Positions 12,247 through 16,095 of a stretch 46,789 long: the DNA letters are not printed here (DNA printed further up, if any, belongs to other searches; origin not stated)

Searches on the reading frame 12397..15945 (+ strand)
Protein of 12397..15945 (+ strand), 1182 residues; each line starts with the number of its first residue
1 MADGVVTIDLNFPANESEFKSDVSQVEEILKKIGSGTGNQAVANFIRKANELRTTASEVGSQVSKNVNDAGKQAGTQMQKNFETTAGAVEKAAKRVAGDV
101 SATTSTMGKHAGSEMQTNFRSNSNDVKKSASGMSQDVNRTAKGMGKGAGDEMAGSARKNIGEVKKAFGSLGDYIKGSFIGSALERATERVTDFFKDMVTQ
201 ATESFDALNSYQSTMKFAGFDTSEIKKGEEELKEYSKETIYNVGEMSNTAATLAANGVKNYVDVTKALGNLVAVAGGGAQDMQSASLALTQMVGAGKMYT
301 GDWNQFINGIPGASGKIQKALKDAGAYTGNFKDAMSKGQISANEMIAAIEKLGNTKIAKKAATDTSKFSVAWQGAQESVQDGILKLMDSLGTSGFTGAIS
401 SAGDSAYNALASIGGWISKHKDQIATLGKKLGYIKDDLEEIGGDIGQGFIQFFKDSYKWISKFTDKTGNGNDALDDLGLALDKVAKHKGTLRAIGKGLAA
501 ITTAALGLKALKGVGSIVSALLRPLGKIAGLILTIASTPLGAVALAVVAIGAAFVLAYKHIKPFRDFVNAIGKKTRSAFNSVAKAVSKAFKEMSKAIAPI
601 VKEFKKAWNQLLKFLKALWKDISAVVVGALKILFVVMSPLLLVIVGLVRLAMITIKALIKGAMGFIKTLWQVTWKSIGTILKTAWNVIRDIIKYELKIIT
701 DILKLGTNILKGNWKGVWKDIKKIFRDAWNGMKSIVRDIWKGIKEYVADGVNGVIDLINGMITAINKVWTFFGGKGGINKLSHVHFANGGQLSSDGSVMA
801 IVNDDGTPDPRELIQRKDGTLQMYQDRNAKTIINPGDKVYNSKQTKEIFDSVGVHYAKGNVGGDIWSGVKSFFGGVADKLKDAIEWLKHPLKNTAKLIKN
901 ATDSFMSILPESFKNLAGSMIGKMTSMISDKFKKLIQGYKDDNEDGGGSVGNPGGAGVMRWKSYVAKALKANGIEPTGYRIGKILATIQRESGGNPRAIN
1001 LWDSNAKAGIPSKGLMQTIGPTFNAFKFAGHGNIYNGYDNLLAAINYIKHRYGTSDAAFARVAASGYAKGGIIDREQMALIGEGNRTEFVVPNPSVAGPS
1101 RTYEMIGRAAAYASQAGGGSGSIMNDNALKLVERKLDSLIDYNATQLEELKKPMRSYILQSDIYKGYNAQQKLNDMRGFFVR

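Call 10: search_protein_families(library=phrogs, proteins=[window:12397-15945:+])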
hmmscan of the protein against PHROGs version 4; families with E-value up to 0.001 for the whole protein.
window:12397-15945:+ (1182 aa): 36 families (the best 25 are shown)
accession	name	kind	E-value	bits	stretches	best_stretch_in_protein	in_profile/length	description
phrog_167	-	tail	2.3e-167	560.2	1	20-1174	179-1530/1555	tail length tape measure protein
phrog_8537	-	unknown function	5.4e-103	346.2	1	823-1165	1-346/384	-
phrog_4070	-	tail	3e-81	274.9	2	945-1110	731-896/989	tail length tape measure protein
phrog_58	-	tail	2e-43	150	1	1-936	170-1011/1544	tail length tape measure protein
phrog_11489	-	unknown function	2.1e-41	143.1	1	985-1093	1500-1614/1717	-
phrog_5448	-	tail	6.2e-36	123.9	2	939-1074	2575-2710/3103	tail length tape measure protein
phrog_971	-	lysis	6.3e-36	125.5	1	52-1088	30-1070/1338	endolysin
phrog_4197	-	tail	7.4e-35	121.1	2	945-1116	1428-1600/1783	tail length tape measure protein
phrog_1204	-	tail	2.5e-33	116.1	2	27-629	45-644/1483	tail protein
phrog_1272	-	tail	6.4e-31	108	1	315-955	436-961/1606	tail length tape measure protein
phrog_36058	-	unknown function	6.9e-29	101.8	1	832-1108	407-686/766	-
phrog_1535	-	tail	5.4e-27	95.4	2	490-792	788-1060/1152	tail length tape measure protein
phrog_7025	-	tail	2.2e-20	72.4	1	947-1079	2335-2465/2880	tail length tape measure protein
phrog_5493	-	tail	1.2e-17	64.5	1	498-797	654-949/1102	tail length tape measure protein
phrog_3336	-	tail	1.4e-17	64.6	1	159-693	56-503/1051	tail length tape measure protein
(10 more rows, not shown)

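Call 57: find_encoding_contigs(protein=window:12397-15945:+, flank=10000, max_places=10)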
Protein window:12397-15945:+ (1182 aa): 10 contigs read that carry it; 2 places shown.
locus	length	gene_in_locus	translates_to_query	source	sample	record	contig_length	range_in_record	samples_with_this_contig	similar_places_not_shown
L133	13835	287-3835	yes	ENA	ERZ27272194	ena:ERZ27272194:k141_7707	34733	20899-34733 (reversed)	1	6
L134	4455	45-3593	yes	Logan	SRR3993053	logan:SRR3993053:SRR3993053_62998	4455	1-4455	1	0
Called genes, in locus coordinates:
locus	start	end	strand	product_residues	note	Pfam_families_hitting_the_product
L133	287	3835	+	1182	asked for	PF01442:Apolipoprotein (faint), PF20155:TMP_3, PF01464:SLT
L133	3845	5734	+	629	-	PF22768:SPP1_Dit (faint)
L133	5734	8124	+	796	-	PF06605:Prophage_tail, PF21311:Phage_RBD_prop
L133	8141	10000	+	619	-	PF07902:Gp58 (weak)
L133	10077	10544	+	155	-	-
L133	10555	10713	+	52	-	-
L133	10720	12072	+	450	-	-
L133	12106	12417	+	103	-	-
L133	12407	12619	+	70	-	PF09693:Phage_XkdX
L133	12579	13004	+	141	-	-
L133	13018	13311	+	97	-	-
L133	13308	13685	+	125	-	-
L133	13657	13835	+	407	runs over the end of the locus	PF01183:Glyco_hydro_25, PF08924:Rv2525c_GlyHyd-like (weak), PF01476:LysM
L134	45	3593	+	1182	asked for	PF01442:Apolipoprotein (faint), PF20155:TMP_3, PF01464:SLT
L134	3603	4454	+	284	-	?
